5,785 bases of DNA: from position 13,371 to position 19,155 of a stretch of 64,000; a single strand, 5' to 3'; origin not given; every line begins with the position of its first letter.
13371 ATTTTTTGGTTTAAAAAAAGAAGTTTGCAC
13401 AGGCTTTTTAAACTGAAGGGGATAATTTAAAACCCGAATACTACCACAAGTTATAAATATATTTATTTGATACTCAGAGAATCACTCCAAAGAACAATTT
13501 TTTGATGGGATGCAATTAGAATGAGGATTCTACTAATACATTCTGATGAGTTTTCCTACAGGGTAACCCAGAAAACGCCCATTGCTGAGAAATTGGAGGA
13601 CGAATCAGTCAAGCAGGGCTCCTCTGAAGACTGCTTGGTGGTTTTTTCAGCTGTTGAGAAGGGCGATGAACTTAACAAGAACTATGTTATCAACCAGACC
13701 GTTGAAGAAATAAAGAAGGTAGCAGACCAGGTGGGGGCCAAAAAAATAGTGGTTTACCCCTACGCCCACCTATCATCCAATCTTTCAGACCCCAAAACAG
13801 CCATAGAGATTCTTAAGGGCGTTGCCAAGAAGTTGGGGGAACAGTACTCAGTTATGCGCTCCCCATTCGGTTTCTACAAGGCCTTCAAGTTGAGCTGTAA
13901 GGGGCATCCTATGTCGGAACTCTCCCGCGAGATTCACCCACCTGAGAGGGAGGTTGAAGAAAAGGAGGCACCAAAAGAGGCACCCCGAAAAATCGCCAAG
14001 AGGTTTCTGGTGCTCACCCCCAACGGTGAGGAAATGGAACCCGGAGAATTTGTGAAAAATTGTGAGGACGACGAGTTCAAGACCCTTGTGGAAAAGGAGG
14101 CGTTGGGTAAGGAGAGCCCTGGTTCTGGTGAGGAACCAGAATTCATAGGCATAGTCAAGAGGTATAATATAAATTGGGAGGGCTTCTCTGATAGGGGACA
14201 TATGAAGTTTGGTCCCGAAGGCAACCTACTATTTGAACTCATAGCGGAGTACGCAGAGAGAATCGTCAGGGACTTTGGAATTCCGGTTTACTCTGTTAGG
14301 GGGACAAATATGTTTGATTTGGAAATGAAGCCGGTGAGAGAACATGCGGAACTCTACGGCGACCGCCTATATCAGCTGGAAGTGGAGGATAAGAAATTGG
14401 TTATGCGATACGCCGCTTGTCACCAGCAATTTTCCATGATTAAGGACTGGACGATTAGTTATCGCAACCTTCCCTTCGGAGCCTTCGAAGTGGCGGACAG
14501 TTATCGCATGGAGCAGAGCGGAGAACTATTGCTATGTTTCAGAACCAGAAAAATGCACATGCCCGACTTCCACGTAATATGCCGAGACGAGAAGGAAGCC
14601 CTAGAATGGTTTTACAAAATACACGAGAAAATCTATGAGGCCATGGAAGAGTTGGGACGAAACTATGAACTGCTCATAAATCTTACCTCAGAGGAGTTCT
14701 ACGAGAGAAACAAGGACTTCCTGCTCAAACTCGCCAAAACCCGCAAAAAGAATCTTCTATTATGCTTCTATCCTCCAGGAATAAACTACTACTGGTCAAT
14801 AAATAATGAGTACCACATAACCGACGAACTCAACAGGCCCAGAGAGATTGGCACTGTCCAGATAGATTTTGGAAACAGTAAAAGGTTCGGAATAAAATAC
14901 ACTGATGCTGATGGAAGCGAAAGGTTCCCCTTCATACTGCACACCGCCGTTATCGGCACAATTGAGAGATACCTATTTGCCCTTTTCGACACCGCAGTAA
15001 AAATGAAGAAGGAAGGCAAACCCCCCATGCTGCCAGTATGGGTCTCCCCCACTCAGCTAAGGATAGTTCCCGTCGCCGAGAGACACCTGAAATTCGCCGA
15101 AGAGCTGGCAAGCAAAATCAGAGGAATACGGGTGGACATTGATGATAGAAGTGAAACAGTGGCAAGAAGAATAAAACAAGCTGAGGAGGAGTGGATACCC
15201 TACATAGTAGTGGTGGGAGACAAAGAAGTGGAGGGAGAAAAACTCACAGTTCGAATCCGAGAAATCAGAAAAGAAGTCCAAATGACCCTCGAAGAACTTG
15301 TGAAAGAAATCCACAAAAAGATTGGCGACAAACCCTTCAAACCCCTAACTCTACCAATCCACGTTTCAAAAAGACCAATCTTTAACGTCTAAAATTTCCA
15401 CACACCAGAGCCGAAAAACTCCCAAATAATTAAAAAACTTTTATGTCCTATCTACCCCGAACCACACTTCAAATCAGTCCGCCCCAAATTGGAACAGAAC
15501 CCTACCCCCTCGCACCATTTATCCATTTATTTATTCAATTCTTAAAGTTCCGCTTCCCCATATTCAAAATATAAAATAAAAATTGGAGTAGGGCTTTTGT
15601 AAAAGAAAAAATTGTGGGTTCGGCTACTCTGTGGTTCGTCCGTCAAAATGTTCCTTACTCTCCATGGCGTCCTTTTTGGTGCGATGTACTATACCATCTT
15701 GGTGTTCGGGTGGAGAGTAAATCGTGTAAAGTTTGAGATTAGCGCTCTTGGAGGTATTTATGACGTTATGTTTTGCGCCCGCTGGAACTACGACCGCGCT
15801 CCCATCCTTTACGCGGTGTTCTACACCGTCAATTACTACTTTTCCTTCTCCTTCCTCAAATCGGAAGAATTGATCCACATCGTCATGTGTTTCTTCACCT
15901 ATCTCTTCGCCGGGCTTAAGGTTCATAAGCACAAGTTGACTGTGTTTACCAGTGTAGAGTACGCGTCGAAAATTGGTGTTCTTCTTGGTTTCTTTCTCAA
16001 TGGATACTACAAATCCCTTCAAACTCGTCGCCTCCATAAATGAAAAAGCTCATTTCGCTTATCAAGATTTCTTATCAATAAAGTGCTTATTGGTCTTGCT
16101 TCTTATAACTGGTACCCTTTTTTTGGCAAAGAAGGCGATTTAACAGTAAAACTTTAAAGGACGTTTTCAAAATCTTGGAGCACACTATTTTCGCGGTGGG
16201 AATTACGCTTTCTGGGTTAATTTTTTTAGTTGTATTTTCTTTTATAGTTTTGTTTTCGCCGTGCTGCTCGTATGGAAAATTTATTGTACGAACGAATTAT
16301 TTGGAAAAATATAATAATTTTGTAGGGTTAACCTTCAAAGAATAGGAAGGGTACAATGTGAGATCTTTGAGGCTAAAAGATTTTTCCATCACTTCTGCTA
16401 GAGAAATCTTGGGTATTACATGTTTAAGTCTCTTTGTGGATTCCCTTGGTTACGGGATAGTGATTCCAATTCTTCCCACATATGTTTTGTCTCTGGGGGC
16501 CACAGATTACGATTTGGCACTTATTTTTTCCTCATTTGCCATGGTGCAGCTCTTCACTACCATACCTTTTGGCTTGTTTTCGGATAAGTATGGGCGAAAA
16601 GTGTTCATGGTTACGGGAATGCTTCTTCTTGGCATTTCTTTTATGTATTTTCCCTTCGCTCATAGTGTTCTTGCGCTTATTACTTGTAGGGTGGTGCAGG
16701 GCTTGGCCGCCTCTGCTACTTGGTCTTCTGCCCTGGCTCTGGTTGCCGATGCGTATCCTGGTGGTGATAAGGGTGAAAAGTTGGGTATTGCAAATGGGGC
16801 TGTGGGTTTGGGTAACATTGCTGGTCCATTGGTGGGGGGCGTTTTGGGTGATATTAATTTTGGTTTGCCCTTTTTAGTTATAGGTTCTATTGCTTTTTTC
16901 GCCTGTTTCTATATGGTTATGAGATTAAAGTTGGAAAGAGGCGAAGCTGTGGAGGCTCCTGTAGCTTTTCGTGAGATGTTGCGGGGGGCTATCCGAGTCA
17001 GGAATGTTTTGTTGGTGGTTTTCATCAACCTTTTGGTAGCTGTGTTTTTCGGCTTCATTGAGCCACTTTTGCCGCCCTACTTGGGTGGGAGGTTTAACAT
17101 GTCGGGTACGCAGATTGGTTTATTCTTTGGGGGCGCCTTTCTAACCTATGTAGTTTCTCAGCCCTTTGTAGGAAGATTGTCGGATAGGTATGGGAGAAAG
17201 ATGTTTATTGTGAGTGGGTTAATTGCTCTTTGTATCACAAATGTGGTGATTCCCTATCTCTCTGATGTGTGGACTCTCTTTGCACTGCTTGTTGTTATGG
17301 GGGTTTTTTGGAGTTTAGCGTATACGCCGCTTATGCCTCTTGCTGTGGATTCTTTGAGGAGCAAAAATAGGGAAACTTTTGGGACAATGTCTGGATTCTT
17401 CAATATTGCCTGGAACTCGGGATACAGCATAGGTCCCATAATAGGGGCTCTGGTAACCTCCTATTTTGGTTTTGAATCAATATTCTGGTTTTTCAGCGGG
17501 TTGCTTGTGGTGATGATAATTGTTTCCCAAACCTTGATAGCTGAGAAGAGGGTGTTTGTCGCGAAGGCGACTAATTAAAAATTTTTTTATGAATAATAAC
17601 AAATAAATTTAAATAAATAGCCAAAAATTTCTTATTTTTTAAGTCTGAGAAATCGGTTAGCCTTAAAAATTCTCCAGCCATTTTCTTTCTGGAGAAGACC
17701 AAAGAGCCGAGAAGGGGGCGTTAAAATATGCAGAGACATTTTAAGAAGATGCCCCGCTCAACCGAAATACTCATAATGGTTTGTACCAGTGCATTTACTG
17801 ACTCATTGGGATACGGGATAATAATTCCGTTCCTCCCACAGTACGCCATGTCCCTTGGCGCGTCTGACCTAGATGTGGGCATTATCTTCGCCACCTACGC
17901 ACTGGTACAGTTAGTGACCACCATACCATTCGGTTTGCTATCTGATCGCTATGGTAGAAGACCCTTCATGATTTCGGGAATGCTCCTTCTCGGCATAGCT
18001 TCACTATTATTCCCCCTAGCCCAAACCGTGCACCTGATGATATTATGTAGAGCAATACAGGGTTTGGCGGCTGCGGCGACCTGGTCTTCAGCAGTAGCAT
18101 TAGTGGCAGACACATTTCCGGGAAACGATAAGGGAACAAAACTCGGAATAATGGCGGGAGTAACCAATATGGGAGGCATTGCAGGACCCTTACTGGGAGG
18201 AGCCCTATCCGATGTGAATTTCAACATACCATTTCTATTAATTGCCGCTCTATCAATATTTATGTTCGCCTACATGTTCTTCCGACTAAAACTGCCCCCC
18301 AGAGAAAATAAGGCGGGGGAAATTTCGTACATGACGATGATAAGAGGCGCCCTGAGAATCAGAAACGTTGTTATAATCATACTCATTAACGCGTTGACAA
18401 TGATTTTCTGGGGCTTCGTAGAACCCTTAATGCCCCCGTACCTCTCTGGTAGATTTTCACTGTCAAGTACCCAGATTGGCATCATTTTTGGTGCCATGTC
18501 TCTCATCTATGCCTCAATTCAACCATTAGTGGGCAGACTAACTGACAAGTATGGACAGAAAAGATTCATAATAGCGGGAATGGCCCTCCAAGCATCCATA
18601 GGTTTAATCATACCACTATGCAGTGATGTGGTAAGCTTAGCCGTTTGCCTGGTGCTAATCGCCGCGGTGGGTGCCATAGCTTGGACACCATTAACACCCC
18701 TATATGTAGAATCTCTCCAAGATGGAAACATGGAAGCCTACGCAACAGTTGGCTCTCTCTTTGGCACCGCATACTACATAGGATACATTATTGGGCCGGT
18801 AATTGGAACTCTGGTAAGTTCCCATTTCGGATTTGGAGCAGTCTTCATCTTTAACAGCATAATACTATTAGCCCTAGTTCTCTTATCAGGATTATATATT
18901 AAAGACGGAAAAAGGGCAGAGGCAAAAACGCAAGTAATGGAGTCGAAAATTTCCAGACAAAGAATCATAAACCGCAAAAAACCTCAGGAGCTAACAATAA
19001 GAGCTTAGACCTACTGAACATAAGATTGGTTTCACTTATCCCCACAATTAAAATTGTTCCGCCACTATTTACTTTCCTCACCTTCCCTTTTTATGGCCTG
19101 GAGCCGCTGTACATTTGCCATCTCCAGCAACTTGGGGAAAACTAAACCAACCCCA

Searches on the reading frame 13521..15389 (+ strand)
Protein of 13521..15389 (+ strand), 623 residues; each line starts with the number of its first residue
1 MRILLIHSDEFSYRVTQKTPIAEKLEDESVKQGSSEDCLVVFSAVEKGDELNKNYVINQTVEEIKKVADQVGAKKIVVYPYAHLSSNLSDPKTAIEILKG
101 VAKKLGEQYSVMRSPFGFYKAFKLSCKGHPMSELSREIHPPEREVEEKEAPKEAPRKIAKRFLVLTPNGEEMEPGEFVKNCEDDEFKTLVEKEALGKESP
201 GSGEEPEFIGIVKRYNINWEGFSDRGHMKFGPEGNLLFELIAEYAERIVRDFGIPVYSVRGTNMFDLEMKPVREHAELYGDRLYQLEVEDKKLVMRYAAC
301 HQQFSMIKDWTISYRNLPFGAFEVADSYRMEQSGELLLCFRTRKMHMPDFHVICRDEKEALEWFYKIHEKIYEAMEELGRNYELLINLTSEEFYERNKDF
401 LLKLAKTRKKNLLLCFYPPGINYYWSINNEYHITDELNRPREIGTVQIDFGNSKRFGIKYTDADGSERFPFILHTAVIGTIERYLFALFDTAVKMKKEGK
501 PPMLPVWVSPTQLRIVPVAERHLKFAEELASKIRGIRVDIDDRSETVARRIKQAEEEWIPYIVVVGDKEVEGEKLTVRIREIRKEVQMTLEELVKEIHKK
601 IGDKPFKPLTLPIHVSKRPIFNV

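Call 38: search_protein_families(library=pfam, proteins=[window:13521-15389:+], max_evalue=0.001)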
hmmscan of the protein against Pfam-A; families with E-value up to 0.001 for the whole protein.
window:13521-15389:+ (623 aa): 3 families
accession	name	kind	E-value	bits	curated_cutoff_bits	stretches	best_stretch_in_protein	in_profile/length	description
PF08915.16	tRNA-Thr_ED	-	7.2e-51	172.3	30.2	1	1-138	1-137/137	Archaea-specific editing domain of threonyl-tRNA synthetase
PF00587.30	tRNA-synt_2b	-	1e-21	78.2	29.3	1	284-490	1-177/179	tRNA synthetase class II core domain (G, H, P, S and T)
PF03129.25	HGTP_anticodon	-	3.7e-20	72.3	21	1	512-599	1-93/94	Anticodon binding domain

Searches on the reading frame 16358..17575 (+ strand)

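Call 38: search_protein_families(library=pfam, proteins=[window:16358-17575:+], max_evalue=0.001)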
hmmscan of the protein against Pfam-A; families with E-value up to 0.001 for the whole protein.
window:16358-17575:+ (406 aa): 3 families
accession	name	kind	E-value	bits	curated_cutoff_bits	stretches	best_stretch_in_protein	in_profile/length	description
PF07690.21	MFS_1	-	2.9e-65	220.9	33.4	2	22-232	2-220/347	Major Facilitator Superfamily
PF00083.30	Sugar_tr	-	3.4e-12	46.4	22.3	2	49-119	44-117/452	Sugar (and other) transporter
PF05977.19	MFS_3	-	0.00017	20.6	27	1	44-325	38-328/524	Transmembrane secretion effector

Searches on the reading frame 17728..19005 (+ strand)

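Call 38: search_protein_families(library=pfam, proteins=[window:17728-19005:+], max_evalue=0.001)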
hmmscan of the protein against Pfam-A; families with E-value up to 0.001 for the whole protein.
window:17728-19005:+ (426 aa): 5 families
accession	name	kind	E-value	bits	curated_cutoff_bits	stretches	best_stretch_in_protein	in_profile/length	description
PF07690.21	MFS_1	-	4.4e-66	223.6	33.4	2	19-230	2-221/347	Major Facilitator Superfamily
PF12832.13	MFS_1_like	-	2.2e-16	60.3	25.2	2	15-162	214-363/373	MFS_1 like family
PF00083.30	Sugar_tr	-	6.4e-11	42.2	22.3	1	43-185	41-190/452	Sugar (and other) transporter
PF05977.19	MFS_3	-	8.5e-08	31.5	27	1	42-321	39-327/524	Transmembrane secretion effector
PF01306.25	LacY_symp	-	4.3e-07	29.5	24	1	219-286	14-81/413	LacY proton/sugar symporter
